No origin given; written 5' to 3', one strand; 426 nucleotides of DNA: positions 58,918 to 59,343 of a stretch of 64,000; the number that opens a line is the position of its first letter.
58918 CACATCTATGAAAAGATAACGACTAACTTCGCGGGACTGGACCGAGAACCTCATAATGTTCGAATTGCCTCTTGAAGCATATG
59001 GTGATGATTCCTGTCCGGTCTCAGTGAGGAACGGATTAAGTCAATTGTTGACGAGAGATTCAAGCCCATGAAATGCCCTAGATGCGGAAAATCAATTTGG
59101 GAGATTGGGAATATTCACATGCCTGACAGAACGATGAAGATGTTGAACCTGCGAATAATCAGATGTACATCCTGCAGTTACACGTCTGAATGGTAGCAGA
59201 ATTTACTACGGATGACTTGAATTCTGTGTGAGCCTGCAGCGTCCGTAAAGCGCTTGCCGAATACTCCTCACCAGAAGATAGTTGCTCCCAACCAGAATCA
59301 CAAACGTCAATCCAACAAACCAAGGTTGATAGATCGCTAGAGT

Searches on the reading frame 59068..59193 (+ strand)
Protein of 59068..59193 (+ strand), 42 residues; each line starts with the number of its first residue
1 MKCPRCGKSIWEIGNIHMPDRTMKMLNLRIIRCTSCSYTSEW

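Call 6: search_protein_families(library=pfam, max_evalue=10, proteins=[window:59068-59193:+])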
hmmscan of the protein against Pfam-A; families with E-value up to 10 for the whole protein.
seq(42 aa): 24 families
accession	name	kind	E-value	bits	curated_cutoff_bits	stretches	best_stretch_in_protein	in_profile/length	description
PF12172.15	zf-ChsH2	-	0.0034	17.6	23.2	1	1-11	12-22/37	ChsH2, rubredoxin-like zinc ribbon domain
PF05207.18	Zn_ribbon_CSL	-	0.0064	16.6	29.2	1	1-38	19-48/55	CSL zinc finger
PF09855.14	Zn_ribbon_13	-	0.012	16.2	23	1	2-39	1-44/63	Nucleic-acid-binding protein containing Zn-ribbon domain (DUF2082)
PF07282.18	Cas12f1-like_TNB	-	0.02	15.5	26.3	1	2-39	30-49/60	Cas12f1-like, TNB domain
PF01907.25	Ribosomal_L37e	-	0.02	15.4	27.6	1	1-13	16-28/53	Ribosomal protein L37e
PF00130.28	C1_1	-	0.031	14.5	26.5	1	2-39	13-37/53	Phorbol esters/diacylglycerol binding domain (C1 domain)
PF17848.7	Zn_ribbon_ACC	-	0.032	14.8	24.5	1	2-10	3-11/26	Acetyl-CoA carboxylase zinc finger domain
PF22910.1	EDR4-like_1st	-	0.035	14.2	27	1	28-36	2-10/34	Enhanced disease resistance 4-like, N-terminal domain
PF19108.5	DUF5795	-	0.036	14.6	27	1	2-39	38-70/74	Family of unknown function (DUF5795)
PF20020.4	DUF6431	-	0.056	13.7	26.6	1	3-38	1-40/82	Domain of unknown function (DUF6431)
PF13717.11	Zn_ribbon_4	-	0.058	13.8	30.3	2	2-9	27-34/36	zinc-ribbon domain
PF24460.1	DUF7575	-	0.095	12.5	28.5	1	2-9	5-12/28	Domain of unknown function (DUF7575)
PF21349.2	RUBY_RBDX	-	0.11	12.4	26.5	1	2-8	18-24/30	Rubrerythrin, rubredoxin-like domain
PF14149.11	YhfH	-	0.12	12.7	27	1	2-13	15-26/37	YhfH-like protein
PF13248.11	Zn_ribbon_3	-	0.12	12.3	27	1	2-12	4-13/26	zinc-ribbon domain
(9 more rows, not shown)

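Call 7: search_protein_families(library=ncbifam, max_evalue=10, proteins=[window:59068-59193:+])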
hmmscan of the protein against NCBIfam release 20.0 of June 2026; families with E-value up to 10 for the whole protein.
seq(42 aa): 10 families
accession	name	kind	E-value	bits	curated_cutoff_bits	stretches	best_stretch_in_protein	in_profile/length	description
NF047912.1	ECs_2282_CxxC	subfamily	0.0068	16.3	37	1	1-37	3-34/60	ECs_2282 family putative zinc-binding protein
NF011482.0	PRK14892.1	equivalog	0.014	15.3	109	1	2-41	23-53/101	putative transcription elongation factor Elf1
TIGR02098.1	MJ0042_CXXC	domain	0.014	15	20.9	2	2-10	27-35/38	MJ0042-type zinc finger domain-containing protein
NF003214.0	PRK04179.1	equivalog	0.029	14.2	71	1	2-12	19-29/62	50S ribosomal protein L37e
NF041909.1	HVO_2753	equivalog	0.031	14.1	80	1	2-11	28-37/59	HVO_2753 family zinc finger protein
TIGR03655.1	anti_R_Lar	subfamily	0.043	14.1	39.6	1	2-41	3-39/55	Lar family restriction alleviation protein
NF011481.0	PRK14890.1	equivalog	0.068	13.2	61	1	2-11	29-39/61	putative Zn-ribbon RNA-binding protein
NF041867.1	paab_haloarch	equivalog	0.13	12.4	150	1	7-31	12-36/100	1,2-phenylacetyl-CoA epoxidase subunit PaaB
TIGR04165.1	methano_modCys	hypoth_equivalog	0.28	11.5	60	1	2-38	9-44/50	TIGR04165 family Cys-rich peptide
NF001669.0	PRK00432.1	equivalog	1.4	8.9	54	0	2-39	28-52/58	30S ribosomal protein S27ae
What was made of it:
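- TIGR04165 matched only the unrelated third mini-ORF, at E = 0.28 (call 7).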
